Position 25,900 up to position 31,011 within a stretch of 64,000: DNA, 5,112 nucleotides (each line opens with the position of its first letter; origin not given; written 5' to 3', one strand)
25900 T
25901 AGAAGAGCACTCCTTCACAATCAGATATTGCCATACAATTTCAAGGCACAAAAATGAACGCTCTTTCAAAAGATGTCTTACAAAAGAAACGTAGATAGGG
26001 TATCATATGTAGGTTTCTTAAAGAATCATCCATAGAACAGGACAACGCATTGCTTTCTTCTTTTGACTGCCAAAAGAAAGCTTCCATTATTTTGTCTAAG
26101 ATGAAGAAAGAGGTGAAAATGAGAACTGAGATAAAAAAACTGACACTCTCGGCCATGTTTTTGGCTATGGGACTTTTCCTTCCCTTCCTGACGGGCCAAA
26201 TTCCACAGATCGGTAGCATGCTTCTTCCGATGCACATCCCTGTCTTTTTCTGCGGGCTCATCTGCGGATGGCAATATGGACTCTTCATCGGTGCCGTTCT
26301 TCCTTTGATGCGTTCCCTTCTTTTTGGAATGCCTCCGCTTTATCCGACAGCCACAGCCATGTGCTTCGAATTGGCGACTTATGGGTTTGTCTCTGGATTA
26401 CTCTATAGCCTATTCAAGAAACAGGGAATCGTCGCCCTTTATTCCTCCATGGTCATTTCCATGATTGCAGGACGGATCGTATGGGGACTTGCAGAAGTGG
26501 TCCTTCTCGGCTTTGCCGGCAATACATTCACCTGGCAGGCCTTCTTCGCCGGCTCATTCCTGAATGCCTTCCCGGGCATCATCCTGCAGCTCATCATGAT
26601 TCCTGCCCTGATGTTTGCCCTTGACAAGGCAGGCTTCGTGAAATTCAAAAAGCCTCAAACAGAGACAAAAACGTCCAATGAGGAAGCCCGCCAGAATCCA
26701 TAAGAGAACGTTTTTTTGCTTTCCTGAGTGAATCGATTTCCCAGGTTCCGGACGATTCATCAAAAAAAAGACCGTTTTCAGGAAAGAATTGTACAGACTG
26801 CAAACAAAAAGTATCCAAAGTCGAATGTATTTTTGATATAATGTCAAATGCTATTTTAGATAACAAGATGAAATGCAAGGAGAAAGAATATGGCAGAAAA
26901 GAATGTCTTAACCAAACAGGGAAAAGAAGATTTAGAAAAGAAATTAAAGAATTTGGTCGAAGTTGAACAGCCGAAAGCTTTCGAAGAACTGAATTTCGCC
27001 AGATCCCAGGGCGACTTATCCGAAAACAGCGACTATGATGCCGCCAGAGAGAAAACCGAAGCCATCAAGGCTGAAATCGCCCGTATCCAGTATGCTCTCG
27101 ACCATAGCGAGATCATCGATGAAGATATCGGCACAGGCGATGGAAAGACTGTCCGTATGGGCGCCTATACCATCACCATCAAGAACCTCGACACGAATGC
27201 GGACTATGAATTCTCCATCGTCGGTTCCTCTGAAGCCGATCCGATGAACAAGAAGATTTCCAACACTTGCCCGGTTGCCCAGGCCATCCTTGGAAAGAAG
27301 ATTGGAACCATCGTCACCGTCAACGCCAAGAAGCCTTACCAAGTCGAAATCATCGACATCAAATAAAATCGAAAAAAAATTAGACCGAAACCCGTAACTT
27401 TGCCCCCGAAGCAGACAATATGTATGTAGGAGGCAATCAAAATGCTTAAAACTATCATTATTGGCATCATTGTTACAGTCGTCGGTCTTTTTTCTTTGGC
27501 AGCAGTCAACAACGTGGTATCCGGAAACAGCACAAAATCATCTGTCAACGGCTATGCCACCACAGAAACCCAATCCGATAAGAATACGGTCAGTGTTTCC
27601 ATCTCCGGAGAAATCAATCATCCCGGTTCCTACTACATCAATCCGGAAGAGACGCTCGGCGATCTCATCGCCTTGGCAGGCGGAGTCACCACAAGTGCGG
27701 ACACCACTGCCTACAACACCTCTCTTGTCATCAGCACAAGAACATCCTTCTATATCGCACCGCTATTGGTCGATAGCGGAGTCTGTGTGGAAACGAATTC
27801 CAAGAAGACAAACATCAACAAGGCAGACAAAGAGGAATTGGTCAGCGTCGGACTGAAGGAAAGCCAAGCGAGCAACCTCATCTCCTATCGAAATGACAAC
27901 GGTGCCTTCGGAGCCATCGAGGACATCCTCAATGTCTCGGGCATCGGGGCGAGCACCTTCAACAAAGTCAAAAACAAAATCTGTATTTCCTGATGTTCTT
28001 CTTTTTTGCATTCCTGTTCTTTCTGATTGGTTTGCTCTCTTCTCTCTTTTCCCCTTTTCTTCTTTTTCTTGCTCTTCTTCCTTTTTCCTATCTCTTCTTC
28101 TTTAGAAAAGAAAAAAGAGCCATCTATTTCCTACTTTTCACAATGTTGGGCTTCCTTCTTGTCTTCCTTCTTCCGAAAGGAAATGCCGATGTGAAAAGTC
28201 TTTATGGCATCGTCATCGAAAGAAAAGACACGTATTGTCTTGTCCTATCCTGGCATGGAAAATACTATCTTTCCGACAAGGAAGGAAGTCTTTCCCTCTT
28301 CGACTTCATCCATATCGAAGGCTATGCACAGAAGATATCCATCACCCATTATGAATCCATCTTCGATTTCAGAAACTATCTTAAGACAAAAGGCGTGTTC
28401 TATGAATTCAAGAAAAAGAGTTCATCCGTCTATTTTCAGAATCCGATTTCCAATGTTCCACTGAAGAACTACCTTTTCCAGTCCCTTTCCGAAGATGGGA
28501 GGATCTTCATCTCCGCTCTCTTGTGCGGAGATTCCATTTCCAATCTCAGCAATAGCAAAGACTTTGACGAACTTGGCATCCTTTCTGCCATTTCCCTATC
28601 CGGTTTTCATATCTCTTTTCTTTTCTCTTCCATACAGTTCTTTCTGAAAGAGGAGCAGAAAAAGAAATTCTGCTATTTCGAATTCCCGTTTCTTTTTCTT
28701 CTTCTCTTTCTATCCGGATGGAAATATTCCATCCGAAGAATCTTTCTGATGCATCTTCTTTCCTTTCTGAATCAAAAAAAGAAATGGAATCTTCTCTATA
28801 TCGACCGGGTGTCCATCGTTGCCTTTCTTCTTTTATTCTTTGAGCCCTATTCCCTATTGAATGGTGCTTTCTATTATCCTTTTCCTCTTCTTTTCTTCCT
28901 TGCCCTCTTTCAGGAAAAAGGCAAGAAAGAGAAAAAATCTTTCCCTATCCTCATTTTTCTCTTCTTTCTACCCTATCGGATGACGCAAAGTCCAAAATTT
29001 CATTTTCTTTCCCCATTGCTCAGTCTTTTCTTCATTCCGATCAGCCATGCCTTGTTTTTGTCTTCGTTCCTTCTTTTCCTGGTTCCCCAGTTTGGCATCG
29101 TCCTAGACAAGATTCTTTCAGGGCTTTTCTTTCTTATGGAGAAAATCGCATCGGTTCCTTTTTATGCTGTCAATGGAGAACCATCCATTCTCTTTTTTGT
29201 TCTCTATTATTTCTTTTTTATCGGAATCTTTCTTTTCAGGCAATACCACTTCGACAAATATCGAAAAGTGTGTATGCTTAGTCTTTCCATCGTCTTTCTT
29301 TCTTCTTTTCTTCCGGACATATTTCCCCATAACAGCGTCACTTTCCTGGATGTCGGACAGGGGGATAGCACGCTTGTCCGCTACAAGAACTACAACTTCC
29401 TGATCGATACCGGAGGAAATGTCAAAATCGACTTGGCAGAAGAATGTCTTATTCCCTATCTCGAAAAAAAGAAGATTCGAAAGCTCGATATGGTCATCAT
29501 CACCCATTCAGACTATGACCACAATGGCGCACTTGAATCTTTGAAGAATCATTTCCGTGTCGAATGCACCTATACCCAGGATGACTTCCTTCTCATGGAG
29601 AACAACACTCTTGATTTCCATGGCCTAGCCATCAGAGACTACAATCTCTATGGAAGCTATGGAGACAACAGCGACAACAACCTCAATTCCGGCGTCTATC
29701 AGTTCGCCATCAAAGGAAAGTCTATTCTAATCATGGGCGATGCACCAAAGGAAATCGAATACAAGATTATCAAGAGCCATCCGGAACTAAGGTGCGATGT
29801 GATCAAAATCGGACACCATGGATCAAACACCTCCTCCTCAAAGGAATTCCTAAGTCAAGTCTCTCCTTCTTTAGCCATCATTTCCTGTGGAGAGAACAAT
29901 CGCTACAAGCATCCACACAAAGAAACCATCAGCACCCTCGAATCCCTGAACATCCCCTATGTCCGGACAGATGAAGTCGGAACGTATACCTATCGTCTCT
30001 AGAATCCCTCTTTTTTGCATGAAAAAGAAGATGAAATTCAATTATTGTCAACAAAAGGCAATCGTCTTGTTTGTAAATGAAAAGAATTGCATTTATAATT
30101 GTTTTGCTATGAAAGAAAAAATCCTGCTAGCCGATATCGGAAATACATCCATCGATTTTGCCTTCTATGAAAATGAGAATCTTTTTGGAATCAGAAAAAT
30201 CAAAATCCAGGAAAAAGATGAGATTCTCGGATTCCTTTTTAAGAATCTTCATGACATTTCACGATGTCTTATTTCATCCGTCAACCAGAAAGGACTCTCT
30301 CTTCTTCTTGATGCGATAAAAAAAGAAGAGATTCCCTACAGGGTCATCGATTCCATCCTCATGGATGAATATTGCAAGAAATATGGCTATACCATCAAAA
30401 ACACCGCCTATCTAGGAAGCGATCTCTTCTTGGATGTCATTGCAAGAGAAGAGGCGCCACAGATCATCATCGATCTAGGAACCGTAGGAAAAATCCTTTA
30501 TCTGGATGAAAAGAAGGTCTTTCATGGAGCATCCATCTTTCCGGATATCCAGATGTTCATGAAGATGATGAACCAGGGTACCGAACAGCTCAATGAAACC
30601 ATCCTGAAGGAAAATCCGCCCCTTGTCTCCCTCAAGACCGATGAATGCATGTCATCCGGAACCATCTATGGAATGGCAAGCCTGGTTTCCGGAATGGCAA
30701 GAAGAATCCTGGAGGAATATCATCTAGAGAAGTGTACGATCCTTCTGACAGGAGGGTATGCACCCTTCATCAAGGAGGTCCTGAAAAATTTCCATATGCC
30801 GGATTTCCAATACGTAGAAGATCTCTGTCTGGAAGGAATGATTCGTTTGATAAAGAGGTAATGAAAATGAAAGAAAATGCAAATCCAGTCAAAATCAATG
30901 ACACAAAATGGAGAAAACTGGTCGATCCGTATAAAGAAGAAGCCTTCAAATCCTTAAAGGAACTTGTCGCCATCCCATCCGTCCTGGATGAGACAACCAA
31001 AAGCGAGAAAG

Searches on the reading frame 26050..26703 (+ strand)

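Call 62: search_protein_families(library=pfam, proteins=[window:26050-26703:+], max_evalue=0.00001)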
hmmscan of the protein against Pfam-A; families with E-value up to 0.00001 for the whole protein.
window:26050-26703:+ (217 aa): 1 family
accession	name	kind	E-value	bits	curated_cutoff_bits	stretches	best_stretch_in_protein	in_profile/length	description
PF12822.12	ECF_trnsprt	-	3.1e-14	53.8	30.7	1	29-187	1-168/169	ECF transporter, substrate-specific component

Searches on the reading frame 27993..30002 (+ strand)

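Call 62: search_protein_families(library=pfam, proteins=[window:27993-30002:+], max_evalue=0.00001)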
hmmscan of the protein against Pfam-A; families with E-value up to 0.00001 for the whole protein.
window:27993-30002:+ (669 aa): 2 families
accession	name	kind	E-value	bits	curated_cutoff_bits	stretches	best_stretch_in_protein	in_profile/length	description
PF00753.33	Lactamase_B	-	1.8e-16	61.1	22.7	1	453-524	2-70/196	Metallo-beta-lactamase superfamily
PF03772.21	Competence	-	2.8e-15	56.8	23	1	188-415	14-266/270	Competence protein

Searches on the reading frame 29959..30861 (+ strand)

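Call 62: search_protein_families(library=pfam, proteins=[window:29959-30861:+], max_evalue=0.00001)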
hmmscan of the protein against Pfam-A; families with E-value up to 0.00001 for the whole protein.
window:29959-30861:+ (300 aa): 1 family
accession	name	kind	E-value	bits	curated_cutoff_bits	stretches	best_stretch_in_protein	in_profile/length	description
PF03309.20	Pan_kinase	-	5.7e-26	92.1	24.7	1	55-249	1-205/205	Type III pantothenate kinase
